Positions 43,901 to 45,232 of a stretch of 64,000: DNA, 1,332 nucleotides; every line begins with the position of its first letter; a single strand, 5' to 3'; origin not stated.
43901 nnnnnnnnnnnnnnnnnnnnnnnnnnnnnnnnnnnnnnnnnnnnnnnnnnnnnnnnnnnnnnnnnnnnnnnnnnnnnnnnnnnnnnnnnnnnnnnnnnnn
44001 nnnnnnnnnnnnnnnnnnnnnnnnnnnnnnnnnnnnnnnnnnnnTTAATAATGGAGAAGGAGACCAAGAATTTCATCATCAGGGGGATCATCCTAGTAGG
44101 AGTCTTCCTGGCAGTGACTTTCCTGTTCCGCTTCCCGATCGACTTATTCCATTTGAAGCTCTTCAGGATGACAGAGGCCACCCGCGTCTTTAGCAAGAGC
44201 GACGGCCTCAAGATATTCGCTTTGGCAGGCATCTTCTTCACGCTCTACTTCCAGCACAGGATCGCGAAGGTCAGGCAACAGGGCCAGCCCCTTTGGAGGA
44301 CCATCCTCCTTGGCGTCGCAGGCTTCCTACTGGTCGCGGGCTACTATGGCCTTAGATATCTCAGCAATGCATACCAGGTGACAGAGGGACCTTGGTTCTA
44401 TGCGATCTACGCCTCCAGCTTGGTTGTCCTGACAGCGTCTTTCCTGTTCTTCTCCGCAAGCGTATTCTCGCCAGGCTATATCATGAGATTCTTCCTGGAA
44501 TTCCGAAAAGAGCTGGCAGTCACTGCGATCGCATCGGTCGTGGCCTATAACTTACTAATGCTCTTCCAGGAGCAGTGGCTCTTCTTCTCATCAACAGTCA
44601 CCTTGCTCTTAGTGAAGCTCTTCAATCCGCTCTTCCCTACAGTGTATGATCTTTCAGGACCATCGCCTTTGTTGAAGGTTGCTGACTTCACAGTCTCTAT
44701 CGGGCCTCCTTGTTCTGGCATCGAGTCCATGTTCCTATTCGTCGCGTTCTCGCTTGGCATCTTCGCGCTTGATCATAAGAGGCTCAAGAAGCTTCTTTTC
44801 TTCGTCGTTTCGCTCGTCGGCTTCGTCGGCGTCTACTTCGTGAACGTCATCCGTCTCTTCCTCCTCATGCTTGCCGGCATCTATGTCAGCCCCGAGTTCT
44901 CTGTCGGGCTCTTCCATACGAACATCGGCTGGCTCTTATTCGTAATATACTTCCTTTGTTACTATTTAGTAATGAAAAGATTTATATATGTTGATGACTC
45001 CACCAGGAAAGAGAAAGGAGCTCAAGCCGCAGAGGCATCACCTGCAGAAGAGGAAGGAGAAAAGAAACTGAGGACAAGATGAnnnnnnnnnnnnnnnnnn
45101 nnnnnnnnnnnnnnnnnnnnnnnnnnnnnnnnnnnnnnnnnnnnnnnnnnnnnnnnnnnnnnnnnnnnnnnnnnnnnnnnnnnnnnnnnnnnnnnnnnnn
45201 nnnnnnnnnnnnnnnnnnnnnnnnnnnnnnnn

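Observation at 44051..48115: Exosortase/archaeosortase-family gene and a PEF-CTERM substrate inside a bacterial-style Wzx/Wzy polysaccharide export module in an archaeon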

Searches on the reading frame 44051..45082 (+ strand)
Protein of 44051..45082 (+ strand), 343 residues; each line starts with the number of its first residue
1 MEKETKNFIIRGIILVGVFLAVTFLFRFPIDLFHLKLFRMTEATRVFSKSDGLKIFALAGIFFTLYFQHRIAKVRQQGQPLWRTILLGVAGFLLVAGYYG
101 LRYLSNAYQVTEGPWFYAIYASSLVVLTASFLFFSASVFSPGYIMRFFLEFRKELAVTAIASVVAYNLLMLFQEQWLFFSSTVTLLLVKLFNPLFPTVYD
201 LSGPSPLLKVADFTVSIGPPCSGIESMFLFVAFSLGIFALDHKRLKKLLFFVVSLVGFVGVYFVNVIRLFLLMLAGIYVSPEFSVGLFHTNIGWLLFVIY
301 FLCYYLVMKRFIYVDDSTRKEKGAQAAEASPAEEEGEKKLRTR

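Call 3: search_protein_families(library=ncbifam, proteins=[window:44051-45082:+], max_evalue=1)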
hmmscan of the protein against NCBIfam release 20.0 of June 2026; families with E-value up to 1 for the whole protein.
window:44051-45082:+ (343 aa): 11 families
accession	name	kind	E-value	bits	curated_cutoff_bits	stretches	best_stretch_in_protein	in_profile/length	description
TIGR04178.1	exo_archaeo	signature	4e-15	55.9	23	1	215-309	1-93/97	exosortase/archaeosortase family protein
TIGR04162.1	exo_VPEID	exception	7.7e-15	54.8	150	1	154-326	143-317/516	exosortase E/protease, VPEID-CTERM system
TIGR03762.1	archaeo_artC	exception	4.4e-13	49.7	100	1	126-309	85-274/274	archaeosortase C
TIGR02602.1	8TM_EpsH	subfamily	9.8e-10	38.3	105.55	1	209-306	140-235/241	exosortase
TIGR03109.2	exosort_XrtA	exception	1.5e-07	31.1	208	1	216-311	166-259/261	exosortase A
TIGR04489.1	exosort_XrtO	exception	8e-06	24.9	250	1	219-314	167-261/451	exosortase O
NF035943.2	exosort_XrtV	exception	7.6e-05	22.1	313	1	194-307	150-262/270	exosortase V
NF046081.1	exosort_XrtX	exception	0.00049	20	170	1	211-304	69-152/168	exosortase X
TIGR04152.1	exosort_VPLPA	exception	0.0024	17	400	1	219-320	152-251/486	VPLPA-CTERM-specific exosortase XrtD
NF033770.1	exosort_XrtT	exception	0.0036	15.9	250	1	210-307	164-263/472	exosortase T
NF004929.0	PRK06286.2-2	equivalog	0.84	9.8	279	1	225-279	14-68/143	putative monovalent cation/H+ antiporter subunit G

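Call 4: search_protein_families(library=pfam, proteins=[window:44051-45082:+], max_evalue=1)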
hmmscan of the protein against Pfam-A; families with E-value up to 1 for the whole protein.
window:44051-45082:+ (343 aa): 2 families
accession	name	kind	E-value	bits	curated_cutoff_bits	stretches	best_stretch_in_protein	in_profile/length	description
PF09721.15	Exosortase_EpsH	-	4.1e-11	43.2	25.7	1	49-310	25-253/254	Transmembrane exosortase (Exosortase_EpsH)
PF11026.13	DUF2721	-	0.054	13.8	28.3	1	80-138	62-120/129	Protein of unknown function (DUF2721)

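Call 8: find_homologous_proteins(query=window:44051-45082:+)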
Query window:44051-45082:+ (343 aa): 65 proteins with E <= 0.001 among 8000 candidates.
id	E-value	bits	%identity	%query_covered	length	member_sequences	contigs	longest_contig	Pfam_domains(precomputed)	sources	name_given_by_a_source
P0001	2.1e-217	739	100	100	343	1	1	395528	PF09721.16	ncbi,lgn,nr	ncbi:exosortase/archaeosortase family protein [Candidatus Woesearchaeota archaeon]|nr:exosortase/arc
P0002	3.0e-140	485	66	99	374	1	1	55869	PF09721.16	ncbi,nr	ncbi:exosortase/archaeosortase family protein [Candidatus Woesearchaeota archaeon]|nr:exosortase/arc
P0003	9.6e-122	425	60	92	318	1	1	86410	PF09721.16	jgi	jgi:exosortase/archaeosortase family protein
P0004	5.0e-106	373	55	94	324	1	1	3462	PF09721.16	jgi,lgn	jgi:exosortase/archaeosortase family protein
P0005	4.1e-101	357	52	93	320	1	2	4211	PF09721.16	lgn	-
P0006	7.1e-101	356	56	91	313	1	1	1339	PF09721.16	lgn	-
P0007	1.0e-99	352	55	91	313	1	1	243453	PF09721.16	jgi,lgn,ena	-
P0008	1.1e-98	349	54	94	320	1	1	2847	PF09721.16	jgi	jgi:exosortase/archaeosortase family protein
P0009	4.2e-98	347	54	94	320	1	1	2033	PF09721.16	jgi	jgi:exosortase/archaeosortase family protein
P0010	9.9e-98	346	54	94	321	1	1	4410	PF09721.16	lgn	-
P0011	3.1e-96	341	52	91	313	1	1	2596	PF09721.16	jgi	jgi:exosortase/archaeosortase family protein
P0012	1.6e-95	338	51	91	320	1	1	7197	PF09721.16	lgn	-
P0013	1.8e-94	335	51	93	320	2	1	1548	PF09721.16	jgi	jgi:hypothetical protein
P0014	2.8e-94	334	52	93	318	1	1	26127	PF09721.16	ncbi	-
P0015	3.5e-94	334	49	94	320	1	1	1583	PF09721.16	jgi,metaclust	metaclust:\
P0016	4.0e-94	334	51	91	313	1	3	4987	PF09721.16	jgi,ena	-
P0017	5.5e-90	320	49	95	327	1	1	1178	PF09721.16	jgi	jgi:exosortase/archaeosortase family protein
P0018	5.4e-88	314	46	93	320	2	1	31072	PF09721.16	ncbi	ncbi:MAG: archaeosortase/exosortase family protein [Candidatus Woesearchaeota archaeon]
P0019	1.2e-87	312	47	94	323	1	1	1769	PF09721.16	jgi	jgi:exosortase/archaeosortase family protein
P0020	2.3e-87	312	47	95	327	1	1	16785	PF09721.16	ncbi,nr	ncbi:archaeosortase/exosortase family protein [Candidatus Woesearchaeota archaeon]|nr:archaeosortase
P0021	5.4e-87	310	49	91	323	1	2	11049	PF09721.16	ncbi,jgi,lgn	jgi:exosortase/archaeosortase family protein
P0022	6.5e-87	310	48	94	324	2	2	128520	PF09721.16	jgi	-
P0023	1.1e-86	309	48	91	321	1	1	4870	PF09721.16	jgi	jgi:exosortase/archaeosortase family protein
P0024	2.5e-86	308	48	94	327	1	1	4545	PF09721.16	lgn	-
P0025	2.3e-85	305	47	94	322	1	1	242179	PF09721.16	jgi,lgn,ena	-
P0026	3.0e-85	305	45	96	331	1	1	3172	PF09721.16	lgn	-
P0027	2.2e-84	302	47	92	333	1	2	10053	PF09721.16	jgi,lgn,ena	-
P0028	1.8e-83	299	48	96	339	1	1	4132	PF09721.16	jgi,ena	-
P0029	1.2e-81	293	45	96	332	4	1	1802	PF09721.16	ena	-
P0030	2.4e-81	292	45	94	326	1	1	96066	PF09721.16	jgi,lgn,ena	-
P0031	2.8e-81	292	46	94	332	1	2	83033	PF09721.16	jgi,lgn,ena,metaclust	metaclust:\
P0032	2.1e-80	289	46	94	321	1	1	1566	PF09721.16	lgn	-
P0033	6.2e-79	284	44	93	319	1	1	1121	PF09721.16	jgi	jgi:exosortase/archaeosortase family protein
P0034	6.6e-79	284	45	99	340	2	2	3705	PF09721.16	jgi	jgi:exosortase/archaeosortase family protein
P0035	7.4e-79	284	45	93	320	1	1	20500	PF09721.16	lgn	-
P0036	1.4e-78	283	43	99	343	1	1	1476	PF09721.16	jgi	-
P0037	3.7e-78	281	45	92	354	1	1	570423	PF09721.16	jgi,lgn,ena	-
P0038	1.4e-77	279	47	90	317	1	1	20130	PF09721.16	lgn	-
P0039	1.9e-77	279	46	90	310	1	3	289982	PF09721.16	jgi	-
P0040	2.6e-76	275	43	99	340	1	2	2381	PF09721.16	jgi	-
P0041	4.9e-76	274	44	94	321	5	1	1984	PF09721.16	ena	-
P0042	7.2e-76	274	44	92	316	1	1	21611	PF09721.16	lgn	-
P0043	8.9e-75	270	44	93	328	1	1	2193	PF09721.16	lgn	-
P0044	2.0e-73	266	41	98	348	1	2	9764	PF09721.16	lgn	-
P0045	1.3e-67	247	44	85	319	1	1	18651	PF09721.16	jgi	jgi:exosortase/archaeosortase family protein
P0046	3.9e-67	245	42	91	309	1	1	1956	PF09721.16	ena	-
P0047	9.2e-66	241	41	94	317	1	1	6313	PF09721.16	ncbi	-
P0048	1.1e-59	221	38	92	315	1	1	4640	PF09721.16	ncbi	ncbi:MAG: archaeosortase/exosortase family protein [Candidatus Woesearchaeota archaeon]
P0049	2.5e-59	219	53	57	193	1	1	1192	PF09721.16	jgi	jgi:exosortase/archaeosortase family protein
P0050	2.9e-59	219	49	70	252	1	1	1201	PF09721.16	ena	-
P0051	1.4e-58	217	55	53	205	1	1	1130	PF09721.16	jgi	jgi:exosortase/archaeosortase family protein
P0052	1.8e-58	217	39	94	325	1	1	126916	PF09721.16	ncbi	-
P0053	1.5e-57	213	40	92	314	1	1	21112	PF09721.16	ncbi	ncbi:MAG: archaeosortase/exosortase family protein [Candidatus Woesearchaeota archaeon]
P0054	3.3e-56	209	41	82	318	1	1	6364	PF09721.16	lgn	-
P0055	7.8e-54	201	37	91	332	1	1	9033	PF09721.16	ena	-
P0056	5.8e-52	195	49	50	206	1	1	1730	PF09721.16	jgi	jgi:exosortase/archaeosortase family protein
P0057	1.0e-48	184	35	97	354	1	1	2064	PF09721.16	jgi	jgi:exosortase/archaeosortase family protein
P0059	1.2e-38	151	39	75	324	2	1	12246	PF09721.16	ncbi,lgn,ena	-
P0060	7.4e-25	106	29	89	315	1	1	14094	PF09721.16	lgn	-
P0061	6.9e-21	93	29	87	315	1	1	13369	PF09721.16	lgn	-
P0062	5.9e-15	74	35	47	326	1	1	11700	PF09721.16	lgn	-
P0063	4.6e-14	71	29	60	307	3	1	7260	PF09721.16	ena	-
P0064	1.2e-11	63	31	53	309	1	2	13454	PF09721.16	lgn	-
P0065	4.4e-5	41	23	56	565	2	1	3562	PF09721.16,PF02517.22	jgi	jgi:exosortase E/protease (VPEID-CTERM system)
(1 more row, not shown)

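Call 10: find_encoding_contigs(protein=P0002, flank=10000, max_places=1)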
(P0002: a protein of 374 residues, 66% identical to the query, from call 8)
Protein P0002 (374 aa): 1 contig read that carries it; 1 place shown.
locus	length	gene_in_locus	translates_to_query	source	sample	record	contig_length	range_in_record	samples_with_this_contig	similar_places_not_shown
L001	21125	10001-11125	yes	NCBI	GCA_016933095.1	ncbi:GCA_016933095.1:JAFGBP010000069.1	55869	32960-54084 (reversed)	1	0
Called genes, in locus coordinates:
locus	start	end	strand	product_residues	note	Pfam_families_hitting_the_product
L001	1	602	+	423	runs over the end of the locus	PF01943:Polysacc_synt, PF13440:Polysacc_synt_3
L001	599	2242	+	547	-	PF00733:Asn_synthase (weak)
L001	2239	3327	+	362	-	-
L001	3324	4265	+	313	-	PF00535:Glycos_transf_2, PF10111:Glyco_tranf_2_2, PF13641:Glyco_tranf_2_3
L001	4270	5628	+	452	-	-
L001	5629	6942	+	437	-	PF04932:Wzy_C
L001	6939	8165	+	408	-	PF13439:Glyco_transf_4, PF13579:Glyco_trans_4_4 (faint), PF00534:Glycos_transf_1, PF13692:Glyco_trans_1_4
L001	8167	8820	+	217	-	PF08241:Methyltransf_11 (weak)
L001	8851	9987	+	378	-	PF09314:DUF1972, PF13439:Glyco_transf_4, PF13579:Glyco_trans_4_4, PF20706:GT4-conflict (faint), PF00534:Glycos_transf_1, PF13692:Glyco_trans_1_4, PF13524:Glyco_trans_1_2 (weak)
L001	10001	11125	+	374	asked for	PF09721:Exosortase_EpsH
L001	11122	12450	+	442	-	PF02397:Bac_transf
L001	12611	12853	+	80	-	-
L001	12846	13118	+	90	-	-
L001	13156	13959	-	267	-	PF08843:AbiEii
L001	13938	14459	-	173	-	-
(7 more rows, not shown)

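Call 11: find_encoding_contigs(protein=P0003, flank=10000, max_places=1)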
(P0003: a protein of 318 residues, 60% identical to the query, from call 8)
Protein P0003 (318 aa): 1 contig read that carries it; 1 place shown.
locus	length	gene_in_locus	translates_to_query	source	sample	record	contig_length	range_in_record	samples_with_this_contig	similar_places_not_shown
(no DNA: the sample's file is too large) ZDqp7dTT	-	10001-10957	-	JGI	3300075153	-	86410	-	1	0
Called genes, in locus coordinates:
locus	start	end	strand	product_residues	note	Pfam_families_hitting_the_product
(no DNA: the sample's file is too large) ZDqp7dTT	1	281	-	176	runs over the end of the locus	-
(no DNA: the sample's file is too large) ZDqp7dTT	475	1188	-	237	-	-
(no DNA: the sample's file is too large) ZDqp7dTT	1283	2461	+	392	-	PF13439:Glyco_transf_4, PF00534:Glycos_transf_1, PF13524:Glyco_trans_1_2 (weak), PF13692:Glyco_trans_1_4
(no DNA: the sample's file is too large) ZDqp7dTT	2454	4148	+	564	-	PF00733:Asn_synthase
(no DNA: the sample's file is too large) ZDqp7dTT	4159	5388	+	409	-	PF01943:Polysacc_synt, PF13440:Polysacc_synt_3 (weak)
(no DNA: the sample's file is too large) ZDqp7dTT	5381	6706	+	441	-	PF04932:Wzy_C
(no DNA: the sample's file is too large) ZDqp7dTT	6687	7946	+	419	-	PF13439:Glyco_transf_4 (faint), PF00534:Glycos_transf_1, PF13692:Glyco_trans_1_4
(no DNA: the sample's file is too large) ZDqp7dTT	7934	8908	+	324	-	PF04055:Radical_SAM, PF13186:SPASM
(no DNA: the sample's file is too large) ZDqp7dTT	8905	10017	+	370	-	PF09314:DUF1972, PF20706:GT4-conflict (faint), PF13439:Glyco_transf_4, PF13579:Glyco_trans_4_4, PF00534:Glycos_transf_1, PF13692:Glyco_trans_1_4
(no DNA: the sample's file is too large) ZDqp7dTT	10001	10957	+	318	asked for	PF09721:Exosortase_EpsH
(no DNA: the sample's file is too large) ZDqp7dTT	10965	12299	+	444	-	PF02397:Bac_transf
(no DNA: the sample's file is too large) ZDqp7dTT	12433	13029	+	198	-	-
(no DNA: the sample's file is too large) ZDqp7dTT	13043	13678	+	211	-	-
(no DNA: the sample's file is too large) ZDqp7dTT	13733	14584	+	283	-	PF02706:Wzz, PF13807:GNVR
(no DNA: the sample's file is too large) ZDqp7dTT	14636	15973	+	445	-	PF01943:Polysacc_synt, PF13440:Polysacc_synt_3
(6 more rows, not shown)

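Call 13: find_encoding_contigs(protein=P0007, flank=10000, max_places=1)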
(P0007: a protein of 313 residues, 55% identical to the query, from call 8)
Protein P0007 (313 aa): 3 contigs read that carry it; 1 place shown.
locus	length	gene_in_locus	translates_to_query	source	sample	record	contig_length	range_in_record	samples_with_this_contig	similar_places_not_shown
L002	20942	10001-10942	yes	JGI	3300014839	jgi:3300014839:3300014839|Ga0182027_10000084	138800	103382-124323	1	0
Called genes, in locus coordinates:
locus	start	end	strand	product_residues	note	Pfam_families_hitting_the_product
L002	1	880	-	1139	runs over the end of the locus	-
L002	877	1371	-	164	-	-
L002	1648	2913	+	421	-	PF01943:Polysacc_synt, PF13440:Polysacc_synt_3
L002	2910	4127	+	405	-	PF04932:Wzy_C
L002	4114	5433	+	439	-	PF27533:CapK_C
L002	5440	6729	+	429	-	PF13439:Glyco_transf_4, PF00534:Glycos_transf_1, PF13692:Glyco_trans_1_4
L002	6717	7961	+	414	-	PF13439:Glyco_transf_4, PF00534:Glycos_transf_1, PF13692:Glyco_trans_1_4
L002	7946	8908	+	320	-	PF04055:Radical_SAM, PF13186:SPASM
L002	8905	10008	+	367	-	PF13439:Glyco_transf_4, PF13579:Glyco_trans_4_4, PF09314:DUF1972, PF00534:Glycos_transf_1, PF13692:Glyco_trans_1_4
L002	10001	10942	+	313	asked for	PF09721:Exosortase_EpsH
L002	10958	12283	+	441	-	PF02397:Bac_transf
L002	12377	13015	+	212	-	-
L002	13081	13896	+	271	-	PF02706:Wzz, PF13807:GNVR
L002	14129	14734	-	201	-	-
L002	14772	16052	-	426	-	PF23106:EGF_Teneurin (weak)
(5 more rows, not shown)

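Call 14: find_encoding_contigs(protein=P0025, flank=10000, max_places=1)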
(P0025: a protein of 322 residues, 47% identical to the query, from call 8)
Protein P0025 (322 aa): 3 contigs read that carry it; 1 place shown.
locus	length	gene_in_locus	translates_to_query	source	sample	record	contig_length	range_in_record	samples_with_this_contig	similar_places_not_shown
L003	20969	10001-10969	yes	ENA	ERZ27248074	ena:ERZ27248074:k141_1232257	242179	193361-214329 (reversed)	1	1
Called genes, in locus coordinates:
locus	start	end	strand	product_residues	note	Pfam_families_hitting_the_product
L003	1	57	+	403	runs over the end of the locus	PF00534:Glycos_transf_1, PF13692:Glyco_trans_1_4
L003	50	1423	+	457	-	PF27533:CapK_C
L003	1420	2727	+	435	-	PF04932:Wzy_C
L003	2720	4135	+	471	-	PF04015:DUF362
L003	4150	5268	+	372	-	PF13439:Glyco_transf_4, PF00534:Glycos_transf_1, PF13692:Glyco_trans_1_4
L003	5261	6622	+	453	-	PF27533:CapK_C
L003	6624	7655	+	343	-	PF01522:Polysacc_deac_1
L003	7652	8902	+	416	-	PF00534:Glycos_transf_1, PF13524:Glyco_trans_1_2, PF13692:Glyco_trans_1_4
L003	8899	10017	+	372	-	PF13439:Glyco_transf_4, PF13579:Glyco_trans_4_4 (faint), PF00534:Glycos_transf_1, PF13692:Glyco_trans_1_4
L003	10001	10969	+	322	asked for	PF09721:Exosortase_EpsH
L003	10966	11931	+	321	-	PF00106:adh_short, PF01073:3Beta_HSD, PF01370:Epimerase, PF02719:Polysacc_synt_2, PF04321:RmlD_sub_bind, PF08659:KR (weak), PF13460:NAD_binding_10, PF16363:GDP_Man_Dehyd, +2 more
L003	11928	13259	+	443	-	PF02397:Bac_transf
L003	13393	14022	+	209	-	-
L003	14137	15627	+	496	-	PF02706:Wzz (weak), PF13807:GNVR, PF01656:CbiA, PF10609:ParA, PF13614:AAA_31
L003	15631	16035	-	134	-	PF01022:HTH_5 (faint), PF13412:HTH_24 (weak)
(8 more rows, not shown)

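Call 15: find_encoding_contigs(protein=P0052, flank=10000, max_places=1)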
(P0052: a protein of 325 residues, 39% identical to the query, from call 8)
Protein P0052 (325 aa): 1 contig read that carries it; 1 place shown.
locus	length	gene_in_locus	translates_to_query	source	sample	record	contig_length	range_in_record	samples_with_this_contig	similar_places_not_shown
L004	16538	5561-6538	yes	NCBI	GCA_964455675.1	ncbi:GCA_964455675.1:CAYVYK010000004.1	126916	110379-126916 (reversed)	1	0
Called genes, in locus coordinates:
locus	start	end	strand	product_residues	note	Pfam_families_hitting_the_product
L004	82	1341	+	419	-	PF01943:Polysacc_synt, PF13440:Polysacc_synt_3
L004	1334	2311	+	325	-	PF00535:Glycos_transf_2, PF10111:Glyco_tranf_2_2, PF13641:Glyco_tranf_2_3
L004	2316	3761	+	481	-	-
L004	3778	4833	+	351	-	PF13439:Glyco_transf_4, PF00534:Glycos_transf_1, PF13692:Glyco_trans_1_4, PF13524:Glyco_trans_1_2 (weak)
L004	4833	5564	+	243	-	PF03808:Glyco_tran_WecG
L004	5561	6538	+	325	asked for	PF09721:Exosortase_EpsH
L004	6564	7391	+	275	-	PF02498:Bro-N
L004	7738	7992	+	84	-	-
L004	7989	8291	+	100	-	-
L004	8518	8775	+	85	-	-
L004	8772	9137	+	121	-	-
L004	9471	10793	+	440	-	PF13727:CoA_binding_3 (weak), PF02397:Bac_transf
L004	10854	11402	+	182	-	-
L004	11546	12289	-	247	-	-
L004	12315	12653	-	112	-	PF12773:DZR (faint)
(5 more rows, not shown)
